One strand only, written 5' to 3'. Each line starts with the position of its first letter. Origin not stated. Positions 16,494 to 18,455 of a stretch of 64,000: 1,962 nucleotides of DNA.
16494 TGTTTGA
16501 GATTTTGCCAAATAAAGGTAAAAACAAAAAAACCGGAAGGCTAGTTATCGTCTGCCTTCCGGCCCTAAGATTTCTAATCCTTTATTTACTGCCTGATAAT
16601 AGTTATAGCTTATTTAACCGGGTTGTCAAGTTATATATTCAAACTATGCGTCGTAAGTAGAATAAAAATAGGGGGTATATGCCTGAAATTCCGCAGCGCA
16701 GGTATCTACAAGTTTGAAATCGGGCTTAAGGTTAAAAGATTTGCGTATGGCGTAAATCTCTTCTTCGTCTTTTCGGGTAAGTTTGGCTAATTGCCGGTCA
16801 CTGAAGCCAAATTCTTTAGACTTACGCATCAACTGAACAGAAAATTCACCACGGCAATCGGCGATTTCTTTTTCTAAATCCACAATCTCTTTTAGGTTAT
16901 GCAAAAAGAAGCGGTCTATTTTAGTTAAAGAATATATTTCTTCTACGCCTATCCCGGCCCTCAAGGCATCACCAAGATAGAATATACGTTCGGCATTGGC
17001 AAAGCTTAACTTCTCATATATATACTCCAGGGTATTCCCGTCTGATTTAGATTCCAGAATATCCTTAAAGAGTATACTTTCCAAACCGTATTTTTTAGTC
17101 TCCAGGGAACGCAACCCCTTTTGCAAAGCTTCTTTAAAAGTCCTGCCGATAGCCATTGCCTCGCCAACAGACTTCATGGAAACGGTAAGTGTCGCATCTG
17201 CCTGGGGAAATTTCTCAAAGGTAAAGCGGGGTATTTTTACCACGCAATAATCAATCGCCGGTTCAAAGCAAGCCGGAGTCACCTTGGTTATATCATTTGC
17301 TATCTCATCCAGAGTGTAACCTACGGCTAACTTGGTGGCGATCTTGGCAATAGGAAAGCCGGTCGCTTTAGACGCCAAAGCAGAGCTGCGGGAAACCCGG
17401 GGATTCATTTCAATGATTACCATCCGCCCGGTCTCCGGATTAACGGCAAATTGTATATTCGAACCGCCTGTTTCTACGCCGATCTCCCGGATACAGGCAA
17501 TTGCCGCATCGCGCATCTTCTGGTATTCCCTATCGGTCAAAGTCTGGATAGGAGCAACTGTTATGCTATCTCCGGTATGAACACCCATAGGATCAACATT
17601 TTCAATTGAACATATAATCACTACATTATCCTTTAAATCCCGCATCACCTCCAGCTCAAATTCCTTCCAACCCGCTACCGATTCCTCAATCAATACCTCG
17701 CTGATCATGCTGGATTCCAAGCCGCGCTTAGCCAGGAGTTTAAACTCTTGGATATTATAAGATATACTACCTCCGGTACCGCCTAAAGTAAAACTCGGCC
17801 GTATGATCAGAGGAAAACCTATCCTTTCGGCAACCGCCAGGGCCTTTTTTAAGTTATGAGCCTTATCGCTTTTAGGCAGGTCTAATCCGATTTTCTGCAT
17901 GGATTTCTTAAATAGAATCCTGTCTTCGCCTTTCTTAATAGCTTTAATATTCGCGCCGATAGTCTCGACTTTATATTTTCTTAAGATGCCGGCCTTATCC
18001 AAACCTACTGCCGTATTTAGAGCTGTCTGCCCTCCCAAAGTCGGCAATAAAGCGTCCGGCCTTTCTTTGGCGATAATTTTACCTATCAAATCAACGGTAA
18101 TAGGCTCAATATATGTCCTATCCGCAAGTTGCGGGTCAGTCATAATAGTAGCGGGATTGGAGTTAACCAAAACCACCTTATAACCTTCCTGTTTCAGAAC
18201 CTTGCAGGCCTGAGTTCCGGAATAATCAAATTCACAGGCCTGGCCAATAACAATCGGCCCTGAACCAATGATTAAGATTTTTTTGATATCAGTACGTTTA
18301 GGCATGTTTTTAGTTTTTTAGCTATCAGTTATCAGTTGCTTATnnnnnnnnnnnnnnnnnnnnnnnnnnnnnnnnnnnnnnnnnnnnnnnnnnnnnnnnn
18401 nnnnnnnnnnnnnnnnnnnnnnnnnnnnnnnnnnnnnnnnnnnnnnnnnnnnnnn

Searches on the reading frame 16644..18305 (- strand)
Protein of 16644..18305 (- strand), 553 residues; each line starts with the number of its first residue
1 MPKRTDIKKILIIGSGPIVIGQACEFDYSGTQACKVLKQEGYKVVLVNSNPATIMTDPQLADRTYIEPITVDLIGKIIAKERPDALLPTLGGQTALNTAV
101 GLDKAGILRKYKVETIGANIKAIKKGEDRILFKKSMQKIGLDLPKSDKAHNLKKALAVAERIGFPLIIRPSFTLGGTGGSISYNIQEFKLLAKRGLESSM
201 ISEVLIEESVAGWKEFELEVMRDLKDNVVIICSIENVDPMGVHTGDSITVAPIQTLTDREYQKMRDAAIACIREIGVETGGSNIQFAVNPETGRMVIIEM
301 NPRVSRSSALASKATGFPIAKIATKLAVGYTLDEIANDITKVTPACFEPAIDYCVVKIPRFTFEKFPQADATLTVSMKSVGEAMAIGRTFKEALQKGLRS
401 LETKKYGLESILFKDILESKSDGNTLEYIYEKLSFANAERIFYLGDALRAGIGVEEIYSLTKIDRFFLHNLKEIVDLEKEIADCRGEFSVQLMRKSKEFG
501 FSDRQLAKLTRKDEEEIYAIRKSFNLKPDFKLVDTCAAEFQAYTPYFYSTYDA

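Call 79: search_protein_families(library=pfam, proteins=[window:16644-18305:-], max_evalue=0.01)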
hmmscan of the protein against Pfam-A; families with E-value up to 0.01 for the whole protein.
window:16644-18305:- (553 aa): 6 families
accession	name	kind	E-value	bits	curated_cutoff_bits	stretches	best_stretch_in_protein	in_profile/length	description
PF02786.22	CPSase_L_D2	-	2.5e-69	233.5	19.8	1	128-334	1-210/211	Carbamoyl-phosphate synthase L chain, ATP binding domain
PF25596.1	CPSase_L_D1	-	7e-48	161.8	27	1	7-125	2-118/118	Carbamoyl phosphate synthase preATP-grasp domain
PF02787.25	CPSase_L_D3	-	3e-27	94.8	26.6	1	431-510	1-80/80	Carbamoyl-phosphate synthetase large chain, oligomerisation domain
PF07478.18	Dala_Dala_lig_C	-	9.2e-05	22.5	24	1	149-302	22-174/204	D-ala D-ala ligase C-terminus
PF13535.11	ATP-grasp_4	-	0.00053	20.1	27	1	180-303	19-151/160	ATP-grasp domain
PF02222.28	ATP-grasp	-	0.002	18.2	27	1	136-304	3-163/179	ATP-grasp domain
